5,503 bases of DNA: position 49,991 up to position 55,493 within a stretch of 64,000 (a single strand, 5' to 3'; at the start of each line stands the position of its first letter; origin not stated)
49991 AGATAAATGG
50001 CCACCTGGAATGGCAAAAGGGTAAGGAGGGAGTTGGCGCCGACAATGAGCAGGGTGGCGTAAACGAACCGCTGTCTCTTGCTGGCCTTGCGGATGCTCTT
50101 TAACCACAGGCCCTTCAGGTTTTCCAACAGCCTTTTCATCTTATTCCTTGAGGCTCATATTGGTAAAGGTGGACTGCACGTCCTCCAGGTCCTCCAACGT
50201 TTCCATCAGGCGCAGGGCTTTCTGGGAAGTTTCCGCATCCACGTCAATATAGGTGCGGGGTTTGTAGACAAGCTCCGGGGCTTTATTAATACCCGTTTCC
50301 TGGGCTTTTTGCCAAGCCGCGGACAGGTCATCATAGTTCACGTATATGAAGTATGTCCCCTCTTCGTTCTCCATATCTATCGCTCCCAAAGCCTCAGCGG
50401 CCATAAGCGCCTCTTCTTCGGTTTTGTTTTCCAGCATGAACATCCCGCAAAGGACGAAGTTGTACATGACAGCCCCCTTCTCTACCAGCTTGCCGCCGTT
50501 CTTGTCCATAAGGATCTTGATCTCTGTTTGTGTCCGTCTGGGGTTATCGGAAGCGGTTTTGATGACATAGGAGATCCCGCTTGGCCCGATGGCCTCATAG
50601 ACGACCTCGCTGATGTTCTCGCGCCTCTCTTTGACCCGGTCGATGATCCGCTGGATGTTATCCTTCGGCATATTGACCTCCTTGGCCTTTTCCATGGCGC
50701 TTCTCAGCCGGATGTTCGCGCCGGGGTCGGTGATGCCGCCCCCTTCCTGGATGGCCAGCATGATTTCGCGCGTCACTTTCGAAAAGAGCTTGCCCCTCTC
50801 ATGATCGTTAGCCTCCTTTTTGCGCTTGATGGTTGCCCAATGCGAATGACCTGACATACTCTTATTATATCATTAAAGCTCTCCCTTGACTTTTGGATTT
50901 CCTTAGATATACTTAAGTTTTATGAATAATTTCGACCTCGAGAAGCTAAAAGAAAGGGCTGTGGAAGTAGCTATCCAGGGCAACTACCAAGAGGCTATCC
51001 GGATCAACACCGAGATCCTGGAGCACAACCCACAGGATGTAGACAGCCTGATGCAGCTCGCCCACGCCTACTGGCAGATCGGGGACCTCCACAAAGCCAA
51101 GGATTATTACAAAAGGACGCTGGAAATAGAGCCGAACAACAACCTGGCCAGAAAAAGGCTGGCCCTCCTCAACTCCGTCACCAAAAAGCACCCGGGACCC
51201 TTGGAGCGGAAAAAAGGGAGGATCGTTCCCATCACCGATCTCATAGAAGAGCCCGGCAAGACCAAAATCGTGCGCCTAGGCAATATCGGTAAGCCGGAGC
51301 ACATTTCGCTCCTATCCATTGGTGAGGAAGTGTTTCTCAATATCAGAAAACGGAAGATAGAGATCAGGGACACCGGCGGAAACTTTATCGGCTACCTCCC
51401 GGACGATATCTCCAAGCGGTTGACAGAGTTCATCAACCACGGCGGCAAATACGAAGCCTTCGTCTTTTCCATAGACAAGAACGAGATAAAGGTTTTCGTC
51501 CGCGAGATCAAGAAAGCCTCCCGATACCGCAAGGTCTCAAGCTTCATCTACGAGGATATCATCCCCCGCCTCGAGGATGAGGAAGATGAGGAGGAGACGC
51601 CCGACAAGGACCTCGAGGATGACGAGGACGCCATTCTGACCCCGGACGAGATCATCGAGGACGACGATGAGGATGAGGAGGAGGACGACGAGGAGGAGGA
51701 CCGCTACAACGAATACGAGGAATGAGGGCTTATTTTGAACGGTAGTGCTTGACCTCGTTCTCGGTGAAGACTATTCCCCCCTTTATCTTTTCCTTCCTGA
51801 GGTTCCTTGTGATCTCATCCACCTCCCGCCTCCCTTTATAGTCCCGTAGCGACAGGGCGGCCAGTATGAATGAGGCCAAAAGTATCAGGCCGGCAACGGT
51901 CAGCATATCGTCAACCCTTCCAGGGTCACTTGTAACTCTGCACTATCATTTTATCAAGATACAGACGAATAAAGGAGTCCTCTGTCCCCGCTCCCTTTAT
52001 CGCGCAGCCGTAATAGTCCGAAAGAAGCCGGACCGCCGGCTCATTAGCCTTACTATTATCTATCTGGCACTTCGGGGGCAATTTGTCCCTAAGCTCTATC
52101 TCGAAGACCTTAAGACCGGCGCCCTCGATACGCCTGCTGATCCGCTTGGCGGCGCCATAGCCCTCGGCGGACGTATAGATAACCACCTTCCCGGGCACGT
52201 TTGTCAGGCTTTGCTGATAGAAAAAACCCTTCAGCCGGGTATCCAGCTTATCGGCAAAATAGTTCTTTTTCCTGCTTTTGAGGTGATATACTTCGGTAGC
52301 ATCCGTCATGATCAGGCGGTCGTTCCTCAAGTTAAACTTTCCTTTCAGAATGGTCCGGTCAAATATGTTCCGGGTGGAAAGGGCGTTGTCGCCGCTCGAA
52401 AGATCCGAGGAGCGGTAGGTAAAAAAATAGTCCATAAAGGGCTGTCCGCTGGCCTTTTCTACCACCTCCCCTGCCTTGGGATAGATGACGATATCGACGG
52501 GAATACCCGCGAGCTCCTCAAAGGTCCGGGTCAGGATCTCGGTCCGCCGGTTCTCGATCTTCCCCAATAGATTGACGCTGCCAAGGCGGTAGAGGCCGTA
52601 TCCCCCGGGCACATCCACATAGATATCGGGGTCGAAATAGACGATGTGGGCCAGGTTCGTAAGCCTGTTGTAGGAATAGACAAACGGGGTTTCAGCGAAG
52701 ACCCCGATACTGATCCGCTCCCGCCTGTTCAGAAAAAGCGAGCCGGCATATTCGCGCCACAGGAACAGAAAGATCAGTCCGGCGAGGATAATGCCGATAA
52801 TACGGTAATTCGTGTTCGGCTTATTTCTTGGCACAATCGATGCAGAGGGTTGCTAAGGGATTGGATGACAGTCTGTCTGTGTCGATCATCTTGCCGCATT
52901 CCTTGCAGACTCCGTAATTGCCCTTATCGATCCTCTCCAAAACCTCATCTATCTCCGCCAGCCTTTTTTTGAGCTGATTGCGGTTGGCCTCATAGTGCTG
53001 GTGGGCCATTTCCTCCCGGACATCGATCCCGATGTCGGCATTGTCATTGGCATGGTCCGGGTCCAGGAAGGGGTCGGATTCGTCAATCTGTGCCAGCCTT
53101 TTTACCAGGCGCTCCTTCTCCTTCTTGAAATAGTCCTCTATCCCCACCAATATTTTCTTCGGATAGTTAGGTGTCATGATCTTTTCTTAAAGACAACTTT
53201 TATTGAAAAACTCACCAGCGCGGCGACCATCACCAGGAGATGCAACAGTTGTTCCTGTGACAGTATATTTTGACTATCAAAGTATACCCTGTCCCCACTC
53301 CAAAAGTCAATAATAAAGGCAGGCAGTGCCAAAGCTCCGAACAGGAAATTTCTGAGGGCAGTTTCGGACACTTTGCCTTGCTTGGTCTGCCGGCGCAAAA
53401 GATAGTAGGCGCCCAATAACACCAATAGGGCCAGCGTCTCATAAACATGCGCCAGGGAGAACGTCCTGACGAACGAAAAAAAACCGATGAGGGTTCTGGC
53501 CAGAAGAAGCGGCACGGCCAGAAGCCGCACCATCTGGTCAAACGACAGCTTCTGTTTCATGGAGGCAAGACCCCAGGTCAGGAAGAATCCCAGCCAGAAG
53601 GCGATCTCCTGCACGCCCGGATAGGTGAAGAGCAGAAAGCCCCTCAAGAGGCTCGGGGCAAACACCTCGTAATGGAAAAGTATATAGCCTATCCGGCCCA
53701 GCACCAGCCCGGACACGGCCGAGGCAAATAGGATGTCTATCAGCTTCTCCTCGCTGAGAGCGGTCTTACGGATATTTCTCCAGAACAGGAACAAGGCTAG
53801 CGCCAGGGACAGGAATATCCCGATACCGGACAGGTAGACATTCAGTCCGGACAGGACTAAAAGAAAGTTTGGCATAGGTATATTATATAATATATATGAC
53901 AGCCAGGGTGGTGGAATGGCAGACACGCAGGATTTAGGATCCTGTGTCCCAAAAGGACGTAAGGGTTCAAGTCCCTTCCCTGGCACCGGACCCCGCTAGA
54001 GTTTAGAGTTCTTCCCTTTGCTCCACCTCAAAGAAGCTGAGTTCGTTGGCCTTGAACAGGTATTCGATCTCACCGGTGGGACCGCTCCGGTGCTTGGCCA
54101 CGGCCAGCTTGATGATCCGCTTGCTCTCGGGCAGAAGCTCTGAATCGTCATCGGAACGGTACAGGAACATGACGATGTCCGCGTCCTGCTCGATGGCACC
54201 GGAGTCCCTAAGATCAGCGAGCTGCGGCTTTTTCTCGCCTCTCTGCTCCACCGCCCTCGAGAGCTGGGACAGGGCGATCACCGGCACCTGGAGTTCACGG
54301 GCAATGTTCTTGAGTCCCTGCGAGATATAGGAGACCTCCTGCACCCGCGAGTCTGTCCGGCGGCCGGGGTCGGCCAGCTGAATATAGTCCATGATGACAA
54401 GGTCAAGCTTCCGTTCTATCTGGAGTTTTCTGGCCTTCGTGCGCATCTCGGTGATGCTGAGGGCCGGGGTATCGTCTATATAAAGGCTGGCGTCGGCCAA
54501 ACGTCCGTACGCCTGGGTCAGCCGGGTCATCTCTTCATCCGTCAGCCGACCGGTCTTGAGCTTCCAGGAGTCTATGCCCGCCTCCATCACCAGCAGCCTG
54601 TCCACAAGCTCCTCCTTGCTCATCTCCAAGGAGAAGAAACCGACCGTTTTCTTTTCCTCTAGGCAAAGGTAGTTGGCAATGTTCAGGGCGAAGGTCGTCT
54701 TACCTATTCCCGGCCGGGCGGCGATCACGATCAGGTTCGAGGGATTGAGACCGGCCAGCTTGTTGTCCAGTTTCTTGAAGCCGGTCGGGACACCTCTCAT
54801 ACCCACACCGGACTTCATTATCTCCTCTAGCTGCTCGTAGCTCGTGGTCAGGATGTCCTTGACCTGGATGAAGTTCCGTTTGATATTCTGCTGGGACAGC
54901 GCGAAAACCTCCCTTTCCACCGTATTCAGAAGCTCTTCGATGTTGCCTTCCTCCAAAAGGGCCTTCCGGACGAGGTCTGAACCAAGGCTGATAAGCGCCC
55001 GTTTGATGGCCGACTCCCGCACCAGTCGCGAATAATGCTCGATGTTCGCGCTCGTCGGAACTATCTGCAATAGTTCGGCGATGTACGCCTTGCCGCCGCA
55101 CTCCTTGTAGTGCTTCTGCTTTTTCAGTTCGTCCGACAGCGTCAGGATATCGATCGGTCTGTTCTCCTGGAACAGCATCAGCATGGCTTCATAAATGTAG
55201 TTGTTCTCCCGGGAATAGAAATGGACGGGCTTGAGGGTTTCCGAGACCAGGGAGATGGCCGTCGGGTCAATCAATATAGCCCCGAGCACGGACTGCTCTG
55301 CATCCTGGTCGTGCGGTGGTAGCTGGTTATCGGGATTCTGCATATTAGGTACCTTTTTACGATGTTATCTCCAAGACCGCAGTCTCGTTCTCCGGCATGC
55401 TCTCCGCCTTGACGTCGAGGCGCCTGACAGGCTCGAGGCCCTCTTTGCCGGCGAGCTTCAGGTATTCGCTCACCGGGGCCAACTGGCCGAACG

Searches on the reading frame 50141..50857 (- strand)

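Call 25: search_protein_families(library=ncbifam, proteins=[window:50141-50857:-], max_evalue=1e-10)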
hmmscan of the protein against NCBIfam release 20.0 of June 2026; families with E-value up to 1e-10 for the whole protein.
window:50141-50857:- (238 aa): 3 families
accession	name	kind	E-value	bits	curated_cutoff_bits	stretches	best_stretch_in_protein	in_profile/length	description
NF001030.0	PRK00110.1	equivalog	9.4e-69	231.7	243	1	1-237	1-237/245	YebC/PmpR family DNA-binding transcriptional regulator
TIGR01033.1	TIGR01033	subfamily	3.3e-63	213.6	208.75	1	1-234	1-237/238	YebC/PmpR family DNA-binding transcriptional regulator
NF009044.0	PRK12378.1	subfamily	5.2e-56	190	196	1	6-235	4-237/239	YebC/PmpR family DNA-binding transcriptional regulator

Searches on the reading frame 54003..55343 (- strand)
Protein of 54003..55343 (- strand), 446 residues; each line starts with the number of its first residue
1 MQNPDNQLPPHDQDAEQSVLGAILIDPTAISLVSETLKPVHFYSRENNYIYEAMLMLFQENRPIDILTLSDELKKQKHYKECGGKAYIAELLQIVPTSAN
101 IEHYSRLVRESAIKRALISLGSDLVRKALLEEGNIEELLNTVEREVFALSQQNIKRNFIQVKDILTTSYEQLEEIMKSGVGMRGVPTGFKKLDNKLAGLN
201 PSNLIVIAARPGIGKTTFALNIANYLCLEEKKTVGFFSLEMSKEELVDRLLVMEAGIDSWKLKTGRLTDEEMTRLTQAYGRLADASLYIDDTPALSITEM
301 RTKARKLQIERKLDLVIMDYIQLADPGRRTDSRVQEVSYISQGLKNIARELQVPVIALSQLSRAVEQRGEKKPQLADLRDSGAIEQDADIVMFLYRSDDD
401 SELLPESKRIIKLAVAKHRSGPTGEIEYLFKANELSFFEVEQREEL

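Call 25: search_protein_families(library=ncbifam, proteins=[window:54003-55343:-], max_evalue=1e-10)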
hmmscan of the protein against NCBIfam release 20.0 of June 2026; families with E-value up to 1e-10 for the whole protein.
window:54003-55343:- (446 aa): 16 families
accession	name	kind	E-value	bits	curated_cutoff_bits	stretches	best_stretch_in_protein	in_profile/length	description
TIGR00665.1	DnaB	equivalog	1.3e-156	521.8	385.25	1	8-439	1-432/435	replicative DNA helicase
NF004384.0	PRK05748.1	equivalog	4.8e-151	503.3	525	1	5-444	6-446/452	replicative DNA helicase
NF005852.0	PRK07773.1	equivalog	4.2e-143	478.6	780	1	6-383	21-398/886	replicative DNA helicase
NF004109.0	PRK05595.1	equivalog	1.7e-127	425.8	737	1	10-428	9-426/444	replicative DNA helicase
TIGR03600.1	phage_DnaB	exception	2.8e-127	425.2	498.65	1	14-430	3-421/421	phage replicative helicase, DnaB family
NF006606.0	PRK09165.1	equivalog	9.2e-126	420.3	540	1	4-444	16-491/497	replicative DNA helicase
NF006443.0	PRK08760.1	equivalog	5.4e-116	387.7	741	1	7-433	31-460/476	replicative DNA helicase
NF040583.1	dnaB_SPI-7_type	exception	8.9e-111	371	655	1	10-437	2-431/434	SPI-7-type island replicative DNA helicase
NF006306.0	PRK08506.1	equivalog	1.9e-108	363.1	596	1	12-398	6-388/472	replicative DNA helicase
NF005369.0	PRK06904.1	equivalog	1.9e-104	350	809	1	7-433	23-457/474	replicative DNA helicase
NF005424.0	PRK07004.1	equivalog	3.1e-104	349.1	834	1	7-435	13-446/460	replicative DNA helicase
NF006458.0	PRK08840.1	equivalog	7.7e-103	344.7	884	1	7-433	18-449/464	replicative DNA helicase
NF005945.0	PRK08006.1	equivalog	2.2e-99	333.4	898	1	7-432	25-455/471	replicative DNA helicase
NF004967.0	PRK06321.1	equivalog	1.1e-95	321.3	751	1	4-433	11-458/472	replicative DNA helicase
NF005240.0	PRK06749.1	subfamily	6.3e-79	265.8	686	1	13-432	6-419/428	replicative DNA helicase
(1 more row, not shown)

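Call 32: find_homologous_proteins(query=window:54003-55343:-, max_evalue=1e-50)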
Query window:54003-55343:- (446 aa): 7968 proteins with E <= 1e-50 among 8000 candidates; the best 120 are listed.
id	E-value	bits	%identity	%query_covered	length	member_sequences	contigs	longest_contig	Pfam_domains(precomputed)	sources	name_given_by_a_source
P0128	2.3e-284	961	100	100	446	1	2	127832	PF06745.20,PF03796.22,PF00772.27,PF13481.13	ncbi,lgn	-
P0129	1.3e-231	787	79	100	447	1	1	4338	PF06745.20,PF03796.22,PF00772.27,PF13481.13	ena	-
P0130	3.2e-231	786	80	99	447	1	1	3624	PF03796.22,PF00772.27,PF13481.13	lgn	-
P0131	3.5e-231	785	78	100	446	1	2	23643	PF03796.22,PF00772.27,PF13481.13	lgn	-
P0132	3.3e-229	779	78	100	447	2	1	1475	PF06745.20,PF03796.22,PF00772.27,PF13481.13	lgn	-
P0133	4.0e-229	779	78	99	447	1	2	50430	PF06745.20,PF03796.22,PF00772.27,PF13481.13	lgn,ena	-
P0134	1.4e-228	777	78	100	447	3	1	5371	PF06745.20,PF03796.22,PF00772.27,PF13481.13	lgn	-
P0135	2.9e-227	772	76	100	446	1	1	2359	PF03796.22,PF00772.27,PF13481.13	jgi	-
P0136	2.0e-226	770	78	100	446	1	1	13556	PF03796.22,PF00772.27,PF13481.13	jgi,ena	-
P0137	2.5e-226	769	76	100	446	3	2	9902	PF03796.22,PF00772.27,PF13481.13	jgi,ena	jgi:replicative DNA helicase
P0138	2.7e-224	763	77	99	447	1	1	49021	PF06745.20,PF03796.22,PF00772.27,PF13481.13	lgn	-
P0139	3.6e-224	762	77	99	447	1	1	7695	PF06745.20,PF03796.22,PF00772.27,PF13481.13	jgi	-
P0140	2.9e-223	759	79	96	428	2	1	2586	PF06745.20,PF03796.22,PF00772.27,PF13481.13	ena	-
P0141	2.3e-222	756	77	100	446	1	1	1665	PF03796.22,PF00772.27,PF13481.13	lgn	-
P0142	6.4e-222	755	76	100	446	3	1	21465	PF03796.22,PF00772.27,PF13481.13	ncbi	-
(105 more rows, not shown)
